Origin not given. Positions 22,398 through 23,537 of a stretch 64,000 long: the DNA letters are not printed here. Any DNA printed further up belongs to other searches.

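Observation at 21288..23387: Three-gene cassette: sensor-less histidine kinase, stand-alone receiver, and a receiver fused to a CAP12/PycTIR-type TIR-like effector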

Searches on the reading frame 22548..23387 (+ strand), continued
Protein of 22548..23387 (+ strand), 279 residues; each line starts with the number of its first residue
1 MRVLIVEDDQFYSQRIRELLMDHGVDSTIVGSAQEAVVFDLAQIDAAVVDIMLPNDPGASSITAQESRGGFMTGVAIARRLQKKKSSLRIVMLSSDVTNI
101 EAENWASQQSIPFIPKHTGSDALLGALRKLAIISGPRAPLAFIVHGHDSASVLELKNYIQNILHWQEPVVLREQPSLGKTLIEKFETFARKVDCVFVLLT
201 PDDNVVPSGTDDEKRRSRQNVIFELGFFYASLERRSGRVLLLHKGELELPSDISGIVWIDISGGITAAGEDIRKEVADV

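Call 23: find_related_loci(query=A2, collection=genome_contigs, flank=8000)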
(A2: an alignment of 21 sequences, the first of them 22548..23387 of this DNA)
Query A2 (279 aa) in genome_contigs; peptide patterns used: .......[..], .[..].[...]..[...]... (x = any residue, [..] = any of these).
581 stretches matched a pattern; 527 encode a relative of the query (tblastn E <= 1e-3); the best 80 are kept; 80 distinct loci.
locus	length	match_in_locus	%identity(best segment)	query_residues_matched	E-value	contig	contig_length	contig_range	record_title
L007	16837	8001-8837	96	1-279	2e-179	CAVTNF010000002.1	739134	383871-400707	MAG: uncultured Acidobacteriaceae bacterium isolate MFD02248.bin.1.147 genome assembly, contig: contig_10837, whole geno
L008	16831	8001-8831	65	1-277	7e-123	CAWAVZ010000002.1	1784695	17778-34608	MAG: uncultured Acidobacteriota bacterium isolate MFD05513.bin.1.68 genome assembly, contig: contig_19314, whole genome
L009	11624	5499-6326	66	1-276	5e-122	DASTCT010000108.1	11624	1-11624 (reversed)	MAG TPA_asm: Candidatus Angelobacter sp. isolate SMAG_U800 k141_1563656, whole genome shotgun sequence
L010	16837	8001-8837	66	1-279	5e-118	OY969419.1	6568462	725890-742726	MAG: uncultured Acidobacteriaceae bacterium isolate MFD03346.bin.1.13 genome assembly, chromosome: 1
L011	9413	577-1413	61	1-279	4e-115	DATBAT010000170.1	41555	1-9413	MAG TPA_asm: Terriglobales bacterium isolate SMAG_U5739 k141_1313698, whole genome shotgun sequence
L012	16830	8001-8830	63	1-277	5e-109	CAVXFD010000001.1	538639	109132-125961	MAG: uncultured Acidobacteriaceae bacterium isolate MFD02248.bin.1.125 genome assembly, contig: contig_11905, whole geno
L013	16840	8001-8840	59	1-279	6e-109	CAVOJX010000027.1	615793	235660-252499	MAG: Bryobacterales bacterium isolate MFD00082.bin.2.13 genome assembly, contig: contig_7085, whole genome shotgun seque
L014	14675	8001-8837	56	1-279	1e-106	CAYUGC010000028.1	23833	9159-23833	MAG TPA_asm: uncultured Bifidobacteriaceae bacterium isolate binchicken_co241_251 genome assembly, contig: NODE_1966_len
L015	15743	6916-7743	57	1-277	8e-105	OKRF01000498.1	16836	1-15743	Solibacteraceae bacterium SbA3 strain Peat soil MAG SbA3 genome assembly, contig: SBA3_Contig_70, whole genome shotgun s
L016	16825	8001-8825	56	1-276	8e-104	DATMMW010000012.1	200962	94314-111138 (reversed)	MAG TPA_asm: Candidatus Dormiibacterota bacterium isolate SMAG_U12834 k141_1299968, whole genome shotgun sequence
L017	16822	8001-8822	56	1-277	2e-102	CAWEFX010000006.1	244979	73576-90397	MAG: uncultured Acidobacteriota bacterium isolate MFD00991.bin.2.63 genome assembly, contig: contig_19941, whole genome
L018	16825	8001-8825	55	1-276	3e-102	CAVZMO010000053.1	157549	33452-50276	MAG: Thermodesulfovibrionales bacterium isolate MFD04408.bin.2.178 genome assembly, contig: contig_8779, whole genome sh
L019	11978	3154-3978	54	1-276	2e-97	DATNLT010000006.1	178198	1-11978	MAG TPA_asm: Candidatus Acidiferrales bacterium isolate SMAG_U11459 k141_48940, whole genome shotgun sequence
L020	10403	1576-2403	55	1-276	1e-97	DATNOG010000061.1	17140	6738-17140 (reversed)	MAG TPA_asm: Pyrinomonadaceae bacterium isolate SMAG_U11525 k141_1019681, whole genome shotgun sequence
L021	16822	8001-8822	54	1-276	2e-97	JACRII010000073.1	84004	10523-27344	MAG: Planctomycetota bacterium isolate NC_groundwater_1799_Pr3_B-0.1um_42_210 SR-2_scaffold_141_759198, whole genome sho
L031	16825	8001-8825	42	1-279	2e-64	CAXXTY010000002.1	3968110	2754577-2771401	MAG: uncultured Draconibacterium sp. isolate 3c847d08-3f02-4ba9-864e-608bed6ae1c3 genome assembly, contig: contig_2, who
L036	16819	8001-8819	41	3-278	1e-61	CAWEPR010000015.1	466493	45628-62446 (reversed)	MAG: uncultured Acidobacteriota bacterium isolate MFD01916.bin.2.121 genome assembly, contig: contig_4809, whole genome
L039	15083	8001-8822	44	2-276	6e-60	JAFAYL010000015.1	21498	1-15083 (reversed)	MAG: Acidobacteriaceae bacterium isolate CP_BM_RX_R8_14 BM_RX_R8_k147_162394, whole genome shotgun sequence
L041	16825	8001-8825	42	2-277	8e-59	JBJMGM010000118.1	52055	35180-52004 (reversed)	MAG: Bryobacteraceae bacterium isolate H3_18_all_fractions_metab_conc_69_55_11 k255_2963719, whole genome shotgun sequen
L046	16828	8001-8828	42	3-278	2e-56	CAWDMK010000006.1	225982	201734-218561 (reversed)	MAG: uncultured Acidobacteriaceae bacterium isolate MFD09603.bin.2.278 genome assembly, contig: contig_57663, whole geno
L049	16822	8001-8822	40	2-276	2e-55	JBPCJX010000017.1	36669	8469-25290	MAG: Bryobacteraceae bacterium isolate TH_ant_mag_37 S1Ck127_1093350_flag_0_multi_8.9845_len_36669, whole genome shotgun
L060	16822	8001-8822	37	2-276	6e-52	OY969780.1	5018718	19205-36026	MAG: uncultured Acidobacteriaceae bacterium isolate MFD09603.bin.c.4 genome assembly, chromosome: 1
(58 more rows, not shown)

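Call 34: search_solved_structures(query=A2, max_evalue=1, show_alignments=3)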
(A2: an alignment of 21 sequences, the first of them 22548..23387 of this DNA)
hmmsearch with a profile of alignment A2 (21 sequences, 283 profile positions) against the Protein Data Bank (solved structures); distinct sequences matched with E-value up to 1: 99 (the best 60 are shown).
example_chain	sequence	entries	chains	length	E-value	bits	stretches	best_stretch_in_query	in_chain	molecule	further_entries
3a0r_B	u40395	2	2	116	1.4e-06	30.8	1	2-112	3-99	Response regulator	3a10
3a0u_A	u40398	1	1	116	2.2e-06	30.1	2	2-54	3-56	Response regulator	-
6ont_A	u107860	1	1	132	9.7e-06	28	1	2-58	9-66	Two-component response regulator 1452 receiver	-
2pkx_A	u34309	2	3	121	3.8e-05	26.1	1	1-66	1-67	Transcriptional regulatory protein phoP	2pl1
3grc_A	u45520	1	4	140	4.2e-05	25.9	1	2-78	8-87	Sensor protein, Kinase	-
9lmq_A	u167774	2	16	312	4.6e-05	25.8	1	179-257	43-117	CD-NTase-associated protein 12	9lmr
4uhj_A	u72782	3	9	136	0.00011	24.5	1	2-59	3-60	TRANSCRIPTIONAL REGULATORY PROTEIN CPXR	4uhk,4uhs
2lpm_A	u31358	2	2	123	0.00012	24.4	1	1-58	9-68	Two-component response regulator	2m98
3nnn_A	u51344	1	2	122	0.00035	22.9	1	2-58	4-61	DNA BINDING RESPONSE REGULATOR D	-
7un8_A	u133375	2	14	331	0.00036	22.9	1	188-259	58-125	CD-NTase-associated protein 12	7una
1zy2_A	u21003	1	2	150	0.00037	22.8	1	1-55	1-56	transcriptional regulator NtrC1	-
3luf_A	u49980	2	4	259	0.00038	22.8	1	2-62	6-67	Two-component system response regulator/GGDEF domain protein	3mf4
8jsj_A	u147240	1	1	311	0.00072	21.9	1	182-264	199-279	PycTIR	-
3i42_A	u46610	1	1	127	0.00079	21.7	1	2-58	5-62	Response regulator receiver domain protein (CheY-like)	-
1kgs_A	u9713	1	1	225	0.00097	21.4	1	2-58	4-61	DNA BINDING RESPONSE REGULATOR D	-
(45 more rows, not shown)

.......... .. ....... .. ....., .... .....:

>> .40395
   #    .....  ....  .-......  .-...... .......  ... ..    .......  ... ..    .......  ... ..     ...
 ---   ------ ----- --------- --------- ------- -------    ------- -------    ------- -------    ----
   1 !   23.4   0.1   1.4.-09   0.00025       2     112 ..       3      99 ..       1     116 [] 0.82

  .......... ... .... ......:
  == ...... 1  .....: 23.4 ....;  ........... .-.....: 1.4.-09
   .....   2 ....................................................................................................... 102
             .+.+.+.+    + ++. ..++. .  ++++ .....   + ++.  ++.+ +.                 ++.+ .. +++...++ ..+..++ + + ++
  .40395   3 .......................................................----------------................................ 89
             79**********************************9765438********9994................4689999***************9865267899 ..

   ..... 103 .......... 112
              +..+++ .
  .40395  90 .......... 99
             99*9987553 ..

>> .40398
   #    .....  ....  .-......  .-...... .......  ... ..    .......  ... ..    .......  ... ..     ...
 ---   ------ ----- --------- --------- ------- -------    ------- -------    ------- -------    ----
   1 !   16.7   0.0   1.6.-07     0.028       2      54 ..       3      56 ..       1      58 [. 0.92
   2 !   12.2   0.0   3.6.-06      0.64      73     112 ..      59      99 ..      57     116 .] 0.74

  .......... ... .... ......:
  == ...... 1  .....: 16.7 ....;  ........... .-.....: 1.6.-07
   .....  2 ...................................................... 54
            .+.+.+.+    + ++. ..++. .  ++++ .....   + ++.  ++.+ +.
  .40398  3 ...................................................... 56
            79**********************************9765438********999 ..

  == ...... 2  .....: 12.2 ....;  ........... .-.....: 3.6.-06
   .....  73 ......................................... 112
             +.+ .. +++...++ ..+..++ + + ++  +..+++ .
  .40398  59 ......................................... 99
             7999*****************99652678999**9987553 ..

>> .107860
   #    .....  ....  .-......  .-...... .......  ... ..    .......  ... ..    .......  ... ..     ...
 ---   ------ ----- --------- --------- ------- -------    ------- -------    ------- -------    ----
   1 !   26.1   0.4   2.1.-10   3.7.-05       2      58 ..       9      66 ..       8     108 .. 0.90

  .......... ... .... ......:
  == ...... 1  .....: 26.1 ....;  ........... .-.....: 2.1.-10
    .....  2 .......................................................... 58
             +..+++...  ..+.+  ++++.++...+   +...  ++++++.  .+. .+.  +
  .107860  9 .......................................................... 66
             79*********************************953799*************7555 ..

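Call 35: predict_structure(alignment_id=A2)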
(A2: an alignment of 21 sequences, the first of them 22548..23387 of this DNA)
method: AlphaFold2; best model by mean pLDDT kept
length: 279 residues; sequences in the alignment: 21
mean_pLDDT: 86.5   pTM: 0.69
mean pLDDT of the five models: 86.5, 83.1, 82.7, 81.7, 80.3
residues with pLDDT >= 90: 148; 70-90: 108; 50-70: 18; < 50: 5
segments of 3 or more residues with pLDDT < 50: 203-207
pLDDT, mean of each block of 10 residues (from residue 1): 95 91 92 96 96 92 90 95 96 85 94 91 91 84 85 92 89 77 77 88 52 69 85 83 80 79 91 88
secondary structure, 60 per line:
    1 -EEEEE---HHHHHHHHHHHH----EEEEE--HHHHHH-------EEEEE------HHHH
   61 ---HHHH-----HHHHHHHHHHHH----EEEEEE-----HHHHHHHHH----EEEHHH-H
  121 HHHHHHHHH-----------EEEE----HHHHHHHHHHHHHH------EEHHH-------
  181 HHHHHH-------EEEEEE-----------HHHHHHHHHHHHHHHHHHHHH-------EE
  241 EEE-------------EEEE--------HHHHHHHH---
elements in order: E2-6 H10-21 E26-30 H33-38 E46-50 H57-60 H64-67 H73-84 E89-94 H100-108 E113-115 H120-129 E141-144 H149-162 H181-186 E194-199 H211-231 E239-243 E257-260 H269-276

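Call 38: fold_search(model_id=the predicted structure, library=pdb)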
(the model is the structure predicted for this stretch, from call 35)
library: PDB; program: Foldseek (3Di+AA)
matches with E <= 10: 1567; with E <= 0.001: 108
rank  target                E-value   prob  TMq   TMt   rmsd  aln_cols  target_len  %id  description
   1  3mf4_A                1.9e-06  1.00  0.33  0.37  16.3       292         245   14  Crystal structure of putative two-component system response regulator/ggdef domain protein (released 2010-04-14)
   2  3luf_B                4.0e-06  1.00  0.33  0.36  16.6       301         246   13  Structure of probable two-component system response regulator/GGDEF domain protein (released 2010-03-02)
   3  9g85_A                6.5e-06  1.00  0.31  0.20  16.9       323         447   14  Structure of Response regulator PleD in complex with c-diGMP and ppGpp (released 2025-08-06)
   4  9g85_C                7.8e-06  1.00  0.32  0.21  16.7       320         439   14  Structure of Response regulator PleD in complex with c-diGMP and ppGpp (released 2025-08-06)
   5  9g85_D                8.2e-06  1.00  0.32  0.20  16.7       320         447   13  Structure of Response regulator PleD in complex with c-diGMP and ppGpp (released 2025-08-06)
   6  9g85_B                8.8e-06  1.00  0.32  0.21  16.9       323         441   15  Structure of Response regulator PleD in complex with c-diGMP and ppGpp (released 2025-08-06)
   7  1w25_A                9.3e-06  1.00  0.33  0.21  16.8       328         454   14  Response regulator PleD in complex with c-diGMP (released 2004-11-18)
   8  9lmq_B                1.5e-05  1.00  0.38  0.35   4.1       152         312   22  Cryo-EM structure of TIR-STING/c-di-GMP complex (released 2025-08-27)
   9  4l4u                  1.5e-05  1.00  0.35  0.26  15.8       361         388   14  Crystal structure of construct containing A. aeolicus NtrC1 receiver, central and DNA binding domains (released 2013-08-28)
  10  9g86_B                1.7e-05  1.00  0.30  0.19  17.1       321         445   13  Structure of Response regulator PleD in complex with c-diGMP and pppGpp (released 2025-08-06)
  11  2wb4_A                2.1e-05  1.00  0.34  0.21  18.6       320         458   13  activated diguanylate cyclase PleD in complex with c-di-GMP (released 2010-04-21)
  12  9g86_A                2.2e-05  1.00  0.31  0.20  16.9       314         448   12  Structure of Response regulator PleD in complex with c-diGMP and pppGpp (released 2025-08-06)
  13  2v0n_A                2.6e-05  1.00  0.34  0.21  18.7       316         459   10  ACTIVATED RESPONSE REGULATOR PLED IN COMPLEX WITH C-DIGMP AND GTP- ALPHA-S (released 2007-08-21)
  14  4qpj_C                4.3e-05  1.00  0.36  0.79   2.6       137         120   21  2.7 Angstrom Structure of a Phosphotransferase in Complex with a Receiver Domain (released 2015-07-15)
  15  3j8g_X                5.8e-05  0.99  0.31  0.24  11.2       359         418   12  Electron cryo-microscopy structure of EngA bound with the 50S ribosomal subunit (released 2014-11-26)
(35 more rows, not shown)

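Call 46: search_protein_families(library=pfam, proteins=[L039:5672-7594:+, L039:7596-7973:+, L049:5964-7535:+, L049:7529-7954:+, L036:6397-7845:+, L031:5989-7842:+, L060:5572-7857:+, L041:6192-7838:+, L039:9403-11322:+, L046:6278-7810:+], max_evalue=0.001)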
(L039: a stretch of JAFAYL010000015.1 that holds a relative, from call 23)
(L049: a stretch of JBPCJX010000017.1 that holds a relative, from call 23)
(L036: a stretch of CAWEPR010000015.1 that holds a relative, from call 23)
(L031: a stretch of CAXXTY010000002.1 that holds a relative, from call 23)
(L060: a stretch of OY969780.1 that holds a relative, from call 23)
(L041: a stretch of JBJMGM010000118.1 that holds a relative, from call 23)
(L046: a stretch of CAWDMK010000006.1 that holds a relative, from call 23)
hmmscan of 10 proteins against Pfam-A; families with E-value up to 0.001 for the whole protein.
L039:5672-7594:+ (640 aa): 10 families
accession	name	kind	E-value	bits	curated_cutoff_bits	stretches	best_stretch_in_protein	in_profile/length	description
PF25487.1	ETR1_N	-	4.8e-37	126.6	27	1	26-120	2-96/97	Ethylene receptor 1-like, N-terminal domain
PF00989.32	PAS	-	6.1e-27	94.3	22.6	2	281-392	2-112/113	PAS fold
PF13426.13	PAS_9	-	7.6e-27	94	27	2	290-395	1-103/103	PAS domain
PF02518.31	HATPase_c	-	3.9e-23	82.4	26.4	1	530-639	2-109/111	Histidine kinase-, DNA gyrase B-, and HSP90-like ATPase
PF00512.31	HisKA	-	3.4e-21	75.5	26.9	1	415-483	1-66/66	His Kinase A (phospho-acceptor) domain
PF08448.16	PAS_4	-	4.5e-20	72.3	23.1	2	156-262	2-109/110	PAS fold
PF13188.13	PAS_8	-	6.6e-17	61.2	21.8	2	280-333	1-51/65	PAS domain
PF24820.1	Diguanyl_cycl_sensor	-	4.1e-13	49.7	28.1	1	285-386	1-104/109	Diguanylate cyclase-like sensor domain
PF08447.18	PAS_3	-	1.8e-06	28.5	25.6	0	172-250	2-83/89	PAS fold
PF12860.13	PAS_7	-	8.5e-05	23.1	27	0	287-400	2-114/115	PAS fold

L039:7596-7973:+ (125 aa): 1 family
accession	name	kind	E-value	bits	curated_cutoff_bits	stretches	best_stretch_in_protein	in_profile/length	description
PF00072.30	Response_reg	-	2e-26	92.8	30.2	1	5-116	1-110/111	Response regulator receiver domain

L049:5964-7535:+ (523 aa): 8 families
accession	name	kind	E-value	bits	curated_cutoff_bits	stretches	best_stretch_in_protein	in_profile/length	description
PF25487.1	ETR1_N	-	1.8e-32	111.9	27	1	46-141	2-97/97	Ethylene receptor 1-like, N-terminal domain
PF02518.31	HATPase_c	-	8.7e-23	81.3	26.4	1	423-521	2-95/111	Histidine kinase-, DNA gyrase B-, and HSP90-like ATPase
PF00512.31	HisKA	-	3.5e-22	78.7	26.9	1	308-376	1-66/66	His Kinase A (phospho-acceptor) domain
PF00989.32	PAS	-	4.8e-10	39.9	22.6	1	173-276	5-111/113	PAS fold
PF08448.16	PAS_4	-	9.2e-10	39.2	23.1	1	178-280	4-107/110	PAS fold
PF13426.13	PAS_9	-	4e-08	33.9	27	1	180-279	2-102/103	PAS domain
PF13188.13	PAS_8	-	1.1e-06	28.8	21.8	1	169-231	1-59/65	PAS domain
PF08447.18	PAS_3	-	0.00046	20.8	25.6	0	193-270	3-83/89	PAS fold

L049:7529-7954:+ (141 aa): 1 family
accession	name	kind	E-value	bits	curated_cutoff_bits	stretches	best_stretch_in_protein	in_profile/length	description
PF00072.30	Response_reg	-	1.3e-22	80.5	30.2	1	20-131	1-110/111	Response regulator receiver domain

L036:6397-7845:+ (482 aa): 1 family
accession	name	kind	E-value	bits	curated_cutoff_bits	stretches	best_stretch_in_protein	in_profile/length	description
PF02518.31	HATPase_c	-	5.3e-22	78.8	26.4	1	358-466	2-109/111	Histidine kinase-, DNA gyrase B-, and HSP90-like ATPase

L031:5989-7842:+ (617 aa): 0 families

L060:5572-7857:+ (761 aa): 8 families
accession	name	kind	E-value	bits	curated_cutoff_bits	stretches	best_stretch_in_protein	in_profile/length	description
PF02518.31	HATPase_c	-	2.5e-19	70.2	26.4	1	499-618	2-109/111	Histidine kinase-, DNA gyrase B-, and HSP90-like ATPase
PF00072.30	Response_reg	-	4e-17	62.8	30.2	1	642-753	1-110/111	Response regulator receiver domain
PF05227.19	CHASE3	-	4.9e-13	49.6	28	1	64-195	2-136/138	CHASE3 domain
PF00989.32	PAS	-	2.9e-11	43.8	22.6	1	265-373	2-113/113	PAS fold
PF13188.13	PAS_8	-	8.1e-10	38.7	21.8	1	264-311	1-44/65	PAS domain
PF13426.13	PAS_9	-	1.4e-08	35.4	27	1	277-375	4-103/103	PAS domain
PF00512.31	HisKA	-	2.3e-08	34.4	26.9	1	393-455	3-64/66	His Kinase A (phospho-acceptor) domain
PF08448.16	PAS_4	-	1e-07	32.6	23.1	1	270-378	1-110/110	PAS fold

L041:6192-7838:+ (548 aa): 7 families
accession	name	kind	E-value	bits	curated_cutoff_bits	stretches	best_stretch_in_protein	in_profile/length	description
PF02518.31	HATPase_c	-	1.1e-24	87.5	26.4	1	432-543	2-108/111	Histidine kinase-, DNA gyrase B-, and HSP90-like ATPase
PF00512.31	HisKA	-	9.8e-22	77.2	26.9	1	317-385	1-66/66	His Kinase A (phospho-acceptor) domain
PF00989.32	PAS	-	4.1e-14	53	22.6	1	183-293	2-112/113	PAS fold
PF13426.13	PAS_9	-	2.1e-11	44.5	27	1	192-296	1-103/103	PAS domain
PF08448.16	PAS_4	-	7.5e-09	36.2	23.1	1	188-299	1-110/110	PAS fold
PF13188.13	PAS_8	-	4.5e-08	33.1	21.8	1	182-233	1-53/65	PAS domain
PF24820.1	Diguanyl_cycl_sensor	-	0.0002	21.7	28.1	1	189-237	3-51/109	Diguanylate cyclase-like sensor domain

L039:9403-11322:+ (639 aa): 8 families
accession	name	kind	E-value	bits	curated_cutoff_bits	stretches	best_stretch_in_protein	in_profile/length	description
PF08459.17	UvrC_RNaseH_dom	-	7.8e-55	185.5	22.3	1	381-531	2-159/159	UvrC RNAse H endonuclease domain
PF22920.2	UvrC_RNaseH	-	3.6e-33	114.4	24.3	1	249-363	1-115/116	UvrC Ribonuclease H-like domain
PF01541.30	GIY-YIG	-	4.5e-10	40.1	22.6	1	14-88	2-76/78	GIY-YIG catalytic domain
PF14520.12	HHH_5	-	1.8e-07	31.9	27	1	546-591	3-51/57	Helix-hairpin-helix domain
PF01367.25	5_3_exonuc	-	7.2e-06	26.9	40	1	547-615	20-84/97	5'-3' exonuclease, C-terminal SAM fold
PF02151.25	UVR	-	4.7e-05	23.4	21.5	1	203-229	3-29/36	UvrB/uvrC motif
PF24348.1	DUF7508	-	6.9e-05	23.4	26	1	5-48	13-55/79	Domain of unknown function (DUF7508)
PF12826.13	HHH_2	-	0.00024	21.6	27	1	550-598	8-58/64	Helix-hairpin-helix motif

L046:6278-7810:+ (510 aa): 7 families
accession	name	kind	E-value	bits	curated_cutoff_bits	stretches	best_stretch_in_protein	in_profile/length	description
PF25487.1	ETR1_N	-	2.8e-36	124.1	27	1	26-120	2-96/97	Ethylene receptor 1-like, N-terminal domain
PF02518.31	HATPase_c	-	7.2e-16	59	26.4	1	414-509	2-92/111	Histidine kinase-, DNA gyrase B-, and HSP90-like ATPase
PF00512.31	HisKA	-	3.7e-14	53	26.9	1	300-367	1-66/66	His Kinase A (phospho-acceptor) domain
PF00989.32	PAS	-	1.2e-06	29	22.6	1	153-240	5-94/113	PAS fold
PF13426.13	PAS_9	-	2.5e-06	28.1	27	1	160-259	2-103/103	PAS domain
PF13188.13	PAS_8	-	6.6e-06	26.3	21.8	1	149-213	1-61/65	PAS domain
PF08448.16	PAS_4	-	1e-05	26.2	23.1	1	156-261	2-109/110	PAS fold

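Call 52: search_protein_families(library=pfam, alignment_id=A3, max_evalue=0.00001)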
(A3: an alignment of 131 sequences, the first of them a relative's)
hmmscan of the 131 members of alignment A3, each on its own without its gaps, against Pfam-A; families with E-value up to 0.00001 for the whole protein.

A. member 1, L008:4064-4657:- (198 aa): 0 families

B. families by the number of members that match (of 131 scanned): 135 families (the first 25 are shown)
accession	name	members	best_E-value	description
PF06050.19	HGD-D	2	9.9e-89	2-hydroxyglutaryl-CoA dehydratase, D-component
PF13358.12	DDE_3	2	4.3e-36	DDE superfamily endonuclease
PF00072.30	Response_reg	2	6.6e-31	Response regulator receiver domain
PF01966.28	HD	2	9.8e-18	HD domain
PF01546.33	Peptidase_M20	2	2e-14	Peptidase family M20/M25/M40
PF07687.19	M20_dimer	2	1.7e-11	Peptidase dimerisation domain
PF02687.27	FtsX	2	6.1e-10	FtsX-like permease C-terminal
PF13518.12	HTH_28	2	9.6e-10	Helix-turn-helix domain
PF00665.32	rve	2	1.4e-08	Integrase core domain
PF12831.13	FAD_oxidored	1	1.8e-109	FAD dependent oxidoreductase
PF00113.28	Enolase_C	1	3.7e-106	Enolase, C-terminal TIM barrel domain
PF06415.18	iPGM_N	1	1.9e-85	BPG-independent PGAM N-terminus (iPGM_N)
PF01676.23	Metalloenzyme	1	1.5e-79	Metalloenzyme superfamily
PF00158.32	Sigma54_activat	1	1.7e-72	Sigma-54 interaction domain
PF03054.22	tRNA_Me_trans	1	2.1e-72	tRNA methyl transferase HUP domain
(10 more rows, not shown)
